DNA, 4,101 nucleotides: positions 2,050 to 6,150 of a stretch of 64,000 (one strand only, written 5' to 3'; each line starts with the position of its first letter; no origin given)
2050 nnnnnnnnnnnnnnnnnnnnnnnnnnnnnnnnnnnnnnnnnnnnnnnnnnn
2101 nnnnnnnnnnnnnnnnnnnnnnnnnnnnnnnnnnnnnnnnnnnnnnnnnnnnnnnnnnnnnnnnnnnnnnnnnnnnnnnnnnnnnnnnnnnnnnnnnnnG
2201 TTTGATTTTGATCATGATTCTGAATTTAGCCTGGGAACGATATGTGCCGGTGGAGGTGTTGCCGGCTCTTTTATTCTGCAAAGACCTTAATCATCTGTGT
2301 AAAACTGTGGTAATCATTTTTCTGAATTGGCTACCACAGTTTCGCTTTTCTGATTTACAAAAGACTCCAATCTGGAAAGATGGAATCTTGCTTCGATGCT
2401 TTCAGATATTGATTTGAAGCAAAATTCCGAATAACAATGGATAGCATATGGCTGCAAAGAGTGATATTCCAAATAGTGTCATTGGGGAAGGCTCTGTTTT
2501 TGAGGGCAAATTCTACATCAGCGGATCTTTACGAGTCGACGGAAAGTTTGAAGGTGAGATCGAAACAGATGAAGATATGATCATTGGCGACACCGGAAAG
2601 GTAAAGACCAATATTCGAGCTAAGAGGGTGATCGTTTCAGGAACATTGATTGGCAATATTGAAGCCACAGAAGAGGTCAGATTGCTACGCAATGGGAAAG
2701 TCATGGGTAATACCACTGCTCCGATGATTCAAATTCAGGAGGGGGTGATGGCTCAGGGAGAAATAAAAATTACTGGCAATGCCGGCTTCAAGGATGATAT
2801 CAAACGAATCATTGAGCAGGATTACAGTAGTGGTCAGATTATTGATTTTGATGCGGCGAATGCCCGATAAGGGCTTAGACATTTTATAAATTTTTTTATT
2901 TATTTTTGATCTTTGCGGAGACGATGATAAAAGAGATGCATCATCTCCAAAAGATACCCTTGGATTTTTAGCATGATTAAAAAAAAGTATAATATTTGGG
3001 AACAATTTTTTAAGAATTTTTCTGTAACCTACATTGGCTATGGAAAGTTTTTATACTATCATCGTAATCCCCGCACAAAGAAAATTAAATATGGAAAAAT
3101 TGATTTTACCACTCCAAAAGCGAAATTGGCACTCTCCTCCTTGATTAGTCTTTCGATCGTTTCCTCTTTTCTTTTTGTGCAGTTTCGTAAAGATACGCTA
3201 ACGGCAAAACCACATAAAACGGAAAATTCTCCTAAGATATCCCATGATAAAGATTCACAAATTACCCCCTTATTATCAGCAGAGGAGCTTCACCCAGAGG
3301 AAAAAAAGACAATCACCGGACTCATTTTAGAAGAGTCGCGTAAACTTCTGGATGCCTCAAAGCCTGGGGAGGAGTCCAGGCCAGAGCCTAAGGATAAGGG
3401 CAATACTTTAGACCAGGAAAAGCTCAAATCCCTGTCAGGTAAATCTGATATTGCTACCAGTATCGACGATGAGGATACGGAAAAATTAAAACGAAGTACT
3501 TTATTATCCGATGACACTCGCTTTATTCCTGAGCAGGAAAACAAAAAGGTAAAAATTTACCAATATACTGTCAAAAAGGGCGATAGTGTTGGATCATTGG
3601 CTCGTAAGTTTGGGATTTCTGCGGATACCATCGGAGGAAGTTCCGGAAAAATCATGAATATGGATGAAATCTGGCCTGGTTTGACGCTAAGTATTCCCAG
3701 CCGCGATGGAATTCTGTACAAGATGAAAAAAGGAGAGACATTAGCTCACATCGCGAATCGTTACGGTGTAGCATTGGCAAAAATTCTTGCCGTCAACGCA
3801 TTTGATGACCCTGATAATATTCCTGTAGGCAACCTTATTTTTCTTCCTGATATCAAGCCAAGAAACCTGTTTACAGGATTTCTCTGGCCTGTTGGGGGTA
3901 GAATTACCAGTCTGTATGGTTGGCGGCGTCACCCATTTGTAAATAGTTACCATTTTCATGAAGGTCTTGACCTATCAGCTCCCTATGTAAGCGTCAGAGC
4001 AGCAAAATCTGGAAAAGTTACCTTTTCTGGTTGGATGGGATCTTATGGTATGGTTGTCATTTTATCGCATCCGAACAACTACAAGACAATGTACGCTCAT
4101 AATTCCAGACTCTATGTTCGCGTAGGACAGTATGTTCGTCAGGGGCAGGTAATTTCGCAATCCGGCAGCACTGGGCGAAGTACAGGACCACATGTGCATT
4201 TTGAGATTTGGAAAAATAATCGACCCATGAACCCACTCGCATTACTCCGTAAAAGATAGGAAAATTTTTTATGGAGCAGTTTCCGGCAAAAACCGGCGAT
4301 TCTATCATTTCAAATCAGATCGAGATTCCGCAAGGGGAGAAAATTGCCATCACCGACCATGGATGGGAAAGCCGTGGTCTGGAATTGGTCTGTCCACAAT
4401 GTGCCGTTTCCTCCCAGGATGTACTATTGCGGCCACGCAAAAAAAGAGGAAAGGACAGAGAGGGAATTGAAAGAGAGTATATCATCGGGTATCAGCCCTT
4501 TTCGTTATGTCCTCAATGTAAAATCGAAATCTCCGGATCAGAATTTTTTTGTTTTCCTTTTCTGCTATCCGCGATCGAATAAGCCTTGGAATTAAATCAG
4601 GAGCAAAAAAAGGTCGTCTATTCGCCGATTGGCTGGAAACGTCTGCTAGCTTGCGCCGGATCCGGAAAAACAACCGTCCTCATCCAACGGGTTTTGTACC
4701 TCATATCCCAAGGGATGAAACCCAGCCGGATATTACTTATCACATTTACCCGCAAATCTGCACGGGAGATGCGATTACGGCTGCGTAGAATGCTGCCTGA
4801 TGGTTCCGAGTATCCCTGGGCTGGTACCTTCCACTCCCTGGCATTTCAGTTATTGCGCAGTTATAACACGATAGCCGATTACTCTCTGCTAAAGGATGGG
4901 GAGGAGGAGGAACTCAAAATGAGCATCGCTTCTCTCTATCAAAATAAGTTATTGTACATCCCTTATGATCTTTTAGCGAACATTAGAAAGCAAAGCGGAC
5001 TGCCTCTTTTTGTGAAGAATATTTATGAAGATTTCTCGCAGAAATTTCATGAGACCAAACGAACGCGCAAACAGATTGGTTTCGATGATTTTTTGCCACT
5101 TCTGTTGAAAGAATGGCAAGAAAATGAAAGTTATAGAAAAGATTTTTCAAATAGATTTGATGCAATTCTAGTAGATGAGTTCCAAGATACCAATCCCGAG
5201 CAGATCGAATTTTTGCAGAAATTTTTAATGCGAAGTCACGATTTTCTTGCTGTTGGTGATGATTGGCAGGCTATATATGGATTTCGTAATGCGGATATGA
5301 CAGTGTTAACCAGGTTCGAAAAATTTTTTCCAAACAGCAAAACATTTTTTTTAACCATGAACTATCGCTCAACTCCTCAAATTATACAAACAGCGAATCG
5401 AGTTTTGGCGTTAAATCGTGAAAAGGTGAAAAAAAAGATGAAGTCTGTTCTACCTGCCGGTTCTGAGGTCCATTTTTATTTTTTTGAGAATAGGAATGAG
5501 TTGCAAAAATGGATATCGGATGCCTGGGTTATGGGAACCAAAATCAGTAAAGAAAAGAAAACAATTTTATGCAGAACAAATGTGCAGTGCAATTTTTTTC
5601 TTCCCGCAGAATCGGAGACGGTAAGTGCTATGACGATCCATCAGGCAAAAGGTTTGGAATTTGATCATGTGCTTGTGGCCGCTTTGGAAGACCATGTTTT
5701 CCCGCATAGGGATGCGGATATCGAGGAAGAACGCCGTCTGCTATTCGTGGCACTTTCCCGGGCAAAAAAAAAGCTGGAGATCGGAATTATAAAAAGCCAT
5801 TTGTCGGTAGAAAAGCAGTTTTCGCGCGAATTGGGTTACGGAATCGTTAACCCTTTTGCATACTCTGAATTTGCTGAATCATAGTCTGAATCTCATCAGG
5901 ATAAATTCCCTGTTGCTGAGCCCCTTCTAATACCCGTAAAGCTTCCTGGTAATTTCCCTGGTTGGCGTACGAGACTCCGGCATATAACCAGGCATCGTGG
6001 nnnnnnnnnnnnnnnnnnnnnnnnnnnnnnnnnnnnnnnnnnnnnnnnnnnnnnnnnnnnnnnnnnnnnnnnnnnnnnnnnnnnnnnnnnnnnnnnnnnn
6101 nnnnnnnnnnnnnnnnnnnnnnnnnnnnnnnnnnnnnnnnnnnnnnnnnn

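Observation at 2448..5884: Co-directional gene string: bactofilin, LysM/M23 endopeptidase, zinc-ribbon ORF, minimal UvrD-like helicase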

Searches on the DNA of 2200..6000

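Call 79: search_rna_families(source=window, start=2200, end=6000, threshold=evalue, max_evalue=1)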
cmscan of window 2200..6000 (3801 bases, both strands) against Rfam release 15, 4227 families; matches with E-value up to 1: 0.
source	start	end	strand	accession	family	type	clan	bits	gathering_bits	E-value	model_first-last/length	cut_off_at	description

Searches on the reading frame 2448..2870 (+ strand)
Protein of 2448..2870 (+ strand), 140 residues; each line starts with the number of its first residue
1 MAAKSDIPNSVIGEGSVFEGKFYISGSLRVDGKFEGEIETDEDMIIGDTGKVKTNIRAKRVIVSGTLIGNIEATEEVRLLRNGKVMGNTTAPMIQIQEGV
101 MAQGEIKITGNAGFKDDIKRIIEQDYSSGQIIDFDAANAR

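Call 3: search_protein_families(library=pfam, proteins=[window:2448-2870:+], max_evalue=0.01)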
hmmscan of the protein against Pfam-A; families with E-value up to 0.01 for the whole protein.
window:2448-2870:+ (140 aa): 1 family
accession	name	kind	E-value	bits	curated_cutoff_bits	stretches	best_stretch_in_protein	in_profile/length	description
PF04519.19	Bactofilin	-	2.4e-26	92.3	27.9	1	10-106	1-97/98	Polymer-forming cytoskeletal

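Call 4: search_protein_families(library=ncbifam, proteins=[window:2448-2870:+], max_evalue=0.01)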
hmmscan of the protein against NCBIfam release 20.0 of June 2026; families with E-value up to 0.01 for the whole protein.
window:2448-2870:+ (140 aa): 0 families

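Call 51: search_protein_families(library=padloc, proteins=[window:2448-2870:+], max_evalue=0.001)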
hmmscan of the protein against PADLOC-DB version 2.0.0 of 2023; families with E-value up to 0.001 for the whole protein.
window:2448-2870:+ (140 aa): 0 families

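Call 73: search_solved_structures(query=window:2448-2870:+, max_evalue=0.001)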
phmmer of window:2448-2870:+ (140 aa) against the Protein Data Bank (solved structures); distinct sequences matched with E-value up to 0.001: 2.
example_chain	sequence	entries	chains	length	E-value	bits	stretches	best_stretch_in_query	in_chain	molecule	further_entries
2n3d_A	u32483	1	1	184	4.2e-06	29.9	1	15-105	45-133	Bactofilin A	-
6ria_A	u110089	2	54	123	3.7e-05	26.9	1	12-105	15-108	bactofilin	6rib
